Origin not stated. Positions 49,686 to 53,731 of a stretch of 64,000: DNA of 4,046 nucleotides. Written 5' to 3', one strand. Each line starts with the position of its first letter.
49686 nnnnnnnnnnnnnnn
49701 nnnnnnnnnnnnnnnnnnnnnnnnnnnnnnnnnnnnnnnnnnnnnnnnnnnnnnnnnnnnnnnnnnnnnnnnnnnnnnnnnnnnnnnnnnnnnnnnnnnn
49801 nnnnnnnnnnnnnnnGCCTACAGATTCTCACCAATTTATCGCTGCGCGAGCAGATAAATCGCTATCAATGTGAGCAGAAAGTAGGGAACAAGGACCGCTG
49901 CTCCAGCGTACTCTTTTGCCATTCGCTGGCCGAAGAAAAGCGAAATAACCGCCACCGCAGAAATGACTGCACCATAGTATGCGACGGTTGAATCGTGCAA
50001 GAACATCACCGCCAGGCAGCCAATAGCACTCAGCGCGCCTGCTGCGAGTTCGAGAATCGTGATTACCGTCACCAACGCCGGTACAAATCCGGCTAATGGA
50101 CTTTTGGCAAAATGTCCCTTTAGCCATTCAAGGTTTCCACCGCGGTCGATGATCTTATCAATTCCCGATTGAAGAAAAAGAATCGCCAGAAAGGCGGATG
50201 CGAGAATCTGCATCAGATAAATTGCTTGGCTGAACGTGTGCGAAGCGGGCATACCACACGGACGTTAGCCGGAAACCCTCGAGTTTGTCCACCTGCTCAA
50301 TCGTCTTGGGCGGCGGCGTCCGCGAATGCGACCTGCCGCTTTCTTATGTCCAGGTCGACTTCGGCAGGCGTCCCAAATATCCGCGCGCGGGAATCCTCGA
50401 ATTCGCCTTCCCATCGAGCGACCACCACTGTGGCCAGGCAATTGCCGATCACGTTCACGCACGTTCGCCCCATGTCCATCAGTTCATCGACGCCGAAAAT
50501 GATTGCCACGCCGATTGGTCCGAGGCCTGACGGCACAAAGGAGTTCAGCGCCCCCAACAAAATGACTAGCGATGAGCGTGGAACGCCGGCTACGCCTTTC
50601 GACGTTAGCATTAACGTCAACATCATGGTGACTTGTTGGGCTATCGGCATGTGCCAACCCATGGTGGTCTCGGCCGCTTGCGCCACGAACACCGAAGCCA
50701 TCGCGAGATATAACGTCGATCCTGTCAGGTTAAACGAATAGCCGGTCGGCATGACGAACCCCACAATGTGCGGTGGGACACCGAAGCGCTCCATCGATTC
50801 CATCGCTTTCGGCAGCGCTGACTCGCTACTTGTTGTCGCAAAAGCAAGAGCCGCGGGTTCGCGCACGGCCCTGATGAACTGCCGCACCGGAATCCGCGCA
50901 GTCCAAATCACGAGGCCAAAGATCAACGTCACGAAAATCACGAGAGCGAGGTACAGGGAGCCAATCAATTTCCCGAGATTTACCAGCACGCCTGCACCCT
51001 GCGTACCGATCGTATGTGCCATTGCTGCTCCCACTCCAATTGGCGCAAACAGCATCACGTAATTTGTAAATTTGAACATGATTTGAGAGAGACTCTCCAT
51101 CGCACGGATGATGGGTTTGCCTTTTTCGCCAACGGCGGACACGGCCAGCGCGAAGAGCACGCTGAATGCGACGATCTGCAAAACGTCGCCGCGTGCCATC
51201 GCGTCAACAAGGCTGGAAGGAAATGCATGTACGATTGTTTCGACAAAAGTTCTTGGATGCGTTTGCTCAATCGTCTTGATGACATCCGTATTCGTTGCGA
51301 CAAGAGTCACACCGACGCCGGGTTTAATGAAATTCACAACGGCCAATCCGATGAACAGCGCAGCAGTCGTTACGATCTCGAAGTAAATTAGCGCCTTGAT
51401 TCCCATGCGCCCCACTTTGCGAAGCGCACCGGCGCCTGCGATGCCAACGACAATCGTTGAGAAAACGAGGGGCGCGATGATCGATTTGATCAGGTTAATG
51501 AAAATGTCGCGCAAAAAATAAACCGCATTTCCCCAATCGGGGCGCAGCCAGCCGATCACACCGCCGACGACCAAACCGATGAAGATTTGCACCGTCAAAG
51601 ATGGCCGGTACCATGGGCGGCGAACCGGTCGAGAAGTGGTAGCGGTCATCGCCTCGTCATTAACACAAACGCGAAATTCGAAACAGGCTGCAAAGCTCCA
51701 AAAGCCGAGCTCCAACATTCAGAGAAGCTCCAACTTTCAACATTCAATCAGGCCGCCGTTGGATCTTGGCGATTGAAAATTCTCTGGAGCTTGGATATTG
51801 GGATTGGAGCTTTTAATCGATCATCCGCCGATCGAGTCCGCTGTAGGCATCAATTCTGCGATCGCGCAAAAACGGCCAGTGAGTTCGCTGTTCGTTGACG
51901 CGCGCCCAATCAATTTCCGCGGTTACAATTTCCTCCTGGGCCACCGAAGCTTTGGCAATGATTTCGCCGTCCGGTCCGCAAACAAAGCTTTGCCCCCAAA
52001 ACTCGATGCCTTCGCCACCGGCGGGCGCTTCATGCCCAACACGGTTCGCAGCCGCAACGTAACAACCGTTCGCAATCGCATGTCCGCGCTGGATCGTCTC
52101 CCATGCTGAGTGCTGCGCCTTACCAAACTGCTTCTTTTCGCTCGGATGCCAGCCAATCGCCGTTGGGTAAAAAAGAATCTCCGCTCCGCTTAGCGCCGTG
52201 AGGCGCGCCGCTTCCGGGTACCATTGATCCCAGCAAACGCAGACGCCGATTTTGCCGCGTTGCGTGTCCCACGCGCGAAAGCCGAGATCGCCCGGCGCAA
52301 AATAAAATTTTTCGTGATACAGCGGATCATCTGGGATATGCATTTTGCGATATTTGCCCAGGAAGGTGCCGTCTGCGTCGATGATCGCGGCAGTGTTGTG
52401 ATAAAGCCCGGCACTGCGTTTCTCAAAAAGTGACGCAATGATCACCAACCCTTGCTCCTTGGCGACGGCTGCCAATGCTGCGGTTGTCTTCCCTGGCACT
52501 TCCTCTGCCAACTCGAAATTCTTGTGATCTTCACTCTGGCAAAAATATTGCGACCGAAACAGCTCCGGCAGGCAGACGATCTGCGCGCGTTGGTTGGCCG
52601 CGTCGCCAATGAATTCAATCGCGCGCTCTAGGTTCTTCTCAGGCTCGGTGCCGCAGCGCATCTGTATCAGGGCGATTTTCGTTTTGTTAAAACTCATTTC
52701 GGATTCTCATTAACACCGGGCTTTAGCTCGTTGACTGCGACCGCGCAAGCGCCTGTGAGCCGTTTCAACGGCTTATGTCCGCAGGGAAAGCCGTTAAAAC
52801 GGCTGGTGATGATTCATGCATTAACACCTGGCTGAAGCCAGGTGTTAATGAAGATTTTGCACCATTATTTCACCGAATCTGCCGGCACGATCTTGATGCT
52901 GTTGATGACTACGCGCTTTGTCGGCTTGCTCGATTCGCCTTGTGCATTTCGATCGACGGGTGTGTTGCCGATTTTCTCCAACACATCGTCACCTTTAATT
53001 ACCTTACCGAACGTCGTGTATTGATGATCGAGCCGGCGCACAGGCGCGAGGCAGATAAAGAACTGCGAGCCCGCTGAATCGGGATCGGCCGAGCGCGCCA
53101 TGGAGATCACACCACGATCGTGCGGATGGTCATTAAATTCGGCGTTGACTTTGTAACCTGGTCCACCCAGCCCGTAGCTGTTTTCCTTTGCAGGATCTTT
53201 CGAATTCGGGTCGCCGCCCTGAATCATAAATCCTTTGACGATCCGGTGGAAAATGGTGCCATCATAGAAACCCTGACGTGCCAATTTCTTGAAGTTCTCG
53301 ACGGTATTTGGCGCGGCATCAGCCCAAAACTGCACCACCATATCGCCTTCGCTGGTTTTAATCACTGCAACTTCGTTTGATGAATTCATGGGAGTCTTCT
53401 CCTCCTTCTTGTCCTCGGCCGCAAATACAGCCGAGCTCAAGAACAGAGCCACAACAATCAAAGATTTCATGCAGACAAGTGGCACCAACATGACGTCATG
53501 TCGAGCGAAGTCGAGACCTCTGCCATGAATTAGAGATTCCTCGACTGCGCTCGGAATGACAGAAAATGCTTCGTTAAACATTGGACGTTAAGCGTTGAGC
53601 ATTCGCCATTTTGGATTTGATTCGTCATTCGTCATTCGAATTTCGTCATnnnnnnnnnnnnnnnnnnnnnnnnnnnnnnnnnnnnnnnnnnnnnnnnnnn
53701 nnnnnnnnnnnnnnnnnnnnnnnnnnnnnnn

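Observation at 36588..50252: Convergent two-arm locus: polyprenyl-P-sugar-type GT2s plus four methyltransferase domains face an operon of four GT-C-like membrane glycosyltransferases (candidate undescribed periplasmic methyl-glycan system)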

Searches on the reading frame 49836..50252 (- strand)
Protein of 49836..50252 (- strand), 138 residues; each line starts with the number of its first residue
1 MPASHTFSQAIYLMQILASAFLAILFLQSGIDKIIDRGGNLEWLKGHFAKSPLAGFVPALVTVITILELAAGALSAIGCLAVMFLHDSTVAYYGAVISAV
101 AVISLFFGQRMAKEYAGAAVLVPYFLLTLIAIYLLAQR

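Call 4: search_protein_families(library=pfam, proteins=[window:49836-50252:-], max_evalue=0.1)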
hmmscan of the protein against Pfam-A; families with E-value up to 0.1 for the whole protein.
window:49836-50252:- (138 aa): 0 families

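Call 7: search_protein_families(library=pfam, proteins=[window:49836-50252:-], max_evalue=0.01)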
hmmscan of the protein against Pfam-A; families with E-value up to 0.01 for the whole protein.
window:49836-50252:- (138 aa): 0 families

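Call 15: search_protein_families(library=pfam, proteins=[window:49836-50252:-], max_evalue=10)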
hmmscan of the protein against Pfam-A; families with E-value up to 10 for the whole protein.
window:49836-50252:- (138 aa): 1 family
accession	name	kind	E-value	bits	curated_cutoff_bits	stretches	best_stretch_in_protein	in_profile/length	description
PF18186.6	SLATT_4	-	0.18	12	27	1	61-108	30-77/165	SMODS and SLOG-associating 2TM effector domain family 4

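Call 41: find_homologous_proteins(query=window:49836-50252:-, max_evalue=0.001)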
Query window:49836-50252:- (138 aa): 8000 proteins with E <= 0.001 among 8000 candidates; the best 120 are listed.
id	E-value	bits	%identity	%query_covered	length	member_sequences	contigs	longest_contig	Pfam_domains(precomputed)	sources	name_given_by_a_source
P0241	2.8e-78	278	100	100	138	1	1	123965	-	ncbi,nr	ncbi:MAG TPA: hypothetical protein VH227_02380 [Candidatus Udaeobacter sp.]|nr:hypothetical protein 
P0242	1.1e-71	257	93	100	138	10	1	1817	-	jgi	jgi:hypothetical protein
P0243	2.5e-70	253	91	99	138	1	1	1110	-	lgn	-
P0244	3.2e-69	249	91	99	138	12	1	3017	-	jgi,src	-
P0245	1.5e-66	240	84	100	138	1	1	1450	-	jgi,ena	-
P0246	7.9e-66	238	83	100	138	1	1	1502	-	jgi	jgi:diacylglycerol kinase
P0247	8.4e-66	238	84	99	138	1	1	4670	-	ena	-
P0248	1.1e-65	238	83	100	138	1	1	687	-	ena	-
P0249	1.1e-65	238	83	100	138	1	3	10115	-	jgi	jgi:diacylglycerol kinase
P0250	1.1e-65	238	80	100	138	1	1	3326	-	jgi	jgi:hypothetical protein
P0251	1.2e-65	238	83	100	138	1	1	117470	-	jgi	jgi:diacylglycerol kinase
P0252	1.5e-65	237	85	99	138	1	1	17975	-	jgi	jgi:hypothetical protein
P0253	1.5e-65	237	83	100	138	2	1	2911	-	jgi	jgi:diacylglycerol kinase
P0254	1.8e-65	237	83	100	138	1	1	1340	-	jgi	jgi:diacylglycerol kinase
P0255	1.9e-65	237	83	100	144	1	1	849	-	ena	-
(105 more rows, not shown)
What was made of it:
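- Checked: Some NCBI records name homologues 'DoxX family protein', and JGI names others 'diacylglycerol kinase' (call 41).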

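Call 62: search_protein_families(library=ncbifam, proteins=[window:49836-50252:-], max_evalue=0.1)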
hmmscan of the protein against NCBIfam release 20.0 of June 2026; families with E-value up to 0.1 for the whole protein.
window:49836-50252:- (138 aa): 0 families

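Call 65: find_encoding_contigs(protein=P0241, flank=10000, max_places=1)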
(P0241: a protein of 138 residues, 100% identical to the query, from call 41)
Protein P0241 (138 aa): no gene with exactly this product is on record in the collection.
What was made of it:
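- Tried and rejected: An exact look-up of the source contig through P0241 found no record (call 65).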

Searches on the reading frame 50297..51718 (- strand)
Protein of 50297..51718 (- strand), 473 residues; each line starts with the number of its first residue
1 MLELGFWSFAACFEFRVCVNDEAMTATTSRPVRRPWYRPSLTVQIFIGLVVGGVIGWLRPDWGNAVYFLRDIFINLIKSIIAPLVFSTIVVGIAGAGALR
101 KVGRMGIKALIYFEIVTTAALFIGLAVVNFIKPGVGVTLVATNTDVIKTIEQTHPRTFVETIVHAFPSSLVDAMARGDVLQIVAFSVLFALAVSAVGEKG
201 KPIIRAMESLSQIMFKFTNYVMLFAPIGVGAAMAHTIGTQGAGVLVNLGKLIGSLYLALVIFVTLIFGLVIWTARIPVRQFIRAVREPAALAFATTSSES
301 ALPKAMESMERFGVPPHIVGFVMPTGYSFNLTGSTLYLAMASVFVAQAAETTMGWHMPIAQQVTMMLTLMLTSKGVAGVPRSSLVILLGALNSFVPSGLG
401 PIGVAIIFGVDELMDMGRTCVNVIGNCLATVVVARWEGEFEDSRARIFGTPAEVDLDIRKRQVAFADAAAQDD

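Call 7: search_protein_families(library=pfam, proteins=[window:50297-51718:-], max_evalue=0.01)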
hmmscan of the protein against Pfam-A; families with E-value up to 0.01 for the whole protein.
window:50297-51718:- (473 aa): 1 family
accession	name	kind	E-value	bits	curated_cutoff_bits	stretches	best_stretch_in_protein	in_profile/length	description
PF00375.23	SDF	-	2.8e-111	372.7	27.9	1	41-436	1-387/387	Sodium:dicarboxylate symporter family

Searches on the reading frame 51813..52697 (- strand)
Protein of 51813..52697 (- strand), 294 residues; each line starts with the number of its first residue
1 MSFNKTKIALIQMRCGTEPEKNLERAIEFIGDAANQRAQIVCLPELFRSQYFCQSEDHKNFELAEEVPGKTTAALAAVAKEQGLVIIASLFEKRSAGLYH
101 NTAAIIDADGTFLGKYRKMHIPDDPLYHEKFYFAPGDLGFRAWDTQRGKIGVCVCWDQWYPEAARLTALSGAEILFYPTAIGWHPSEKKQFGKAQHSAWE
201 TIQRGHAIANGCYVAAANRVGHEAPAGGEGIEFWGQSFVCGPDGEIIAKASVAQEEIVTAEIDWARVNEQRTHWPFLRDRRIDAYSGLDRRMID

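Call 7: search_protein_families(library=pfam, proteins=[window:51813-52697:-], max_evalue=0.01)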
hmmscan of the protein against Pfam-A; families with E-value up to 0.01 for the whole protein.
window:51813-52697:- (294 aa): 1 family
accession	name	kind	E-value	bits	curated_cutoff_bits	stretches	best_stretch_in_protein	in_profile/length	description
PF00795.27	CN_hydrolase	-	2.7e-64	217.4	23.2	1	7-271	1-255/256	Carbon-nitrogen hydrolase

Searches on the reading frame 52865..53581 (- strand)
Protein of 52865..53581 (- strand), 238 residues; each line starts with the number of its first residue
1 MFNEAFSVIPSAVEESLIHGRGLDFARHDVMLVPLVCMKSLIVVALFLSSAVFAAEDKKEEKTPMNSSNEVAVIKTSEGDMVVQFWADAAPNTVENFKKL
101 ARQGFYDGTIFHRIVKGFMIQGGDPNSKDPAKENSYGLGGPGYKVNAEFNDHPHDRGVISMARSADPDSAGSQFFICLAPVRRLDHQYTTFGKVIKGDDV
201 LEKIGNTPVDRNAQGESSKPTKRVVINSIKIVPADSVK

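Call 7: search_protein_families(library=pfam, proteins=[window:52865-53581:-], max_evalue=0.01)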
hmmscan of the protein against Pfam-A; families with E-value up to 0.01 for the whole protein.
window:52865-53581:- (238 aa): 1 family
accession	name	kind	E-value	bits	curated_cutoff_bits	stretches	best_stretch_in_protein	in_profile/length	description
PF00160.26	Pro_isomerase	-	6e-50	170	21.7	1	73-230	3-158/159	Cyclophilin type peptidyl-prolyl cis-trans isomerase/CLD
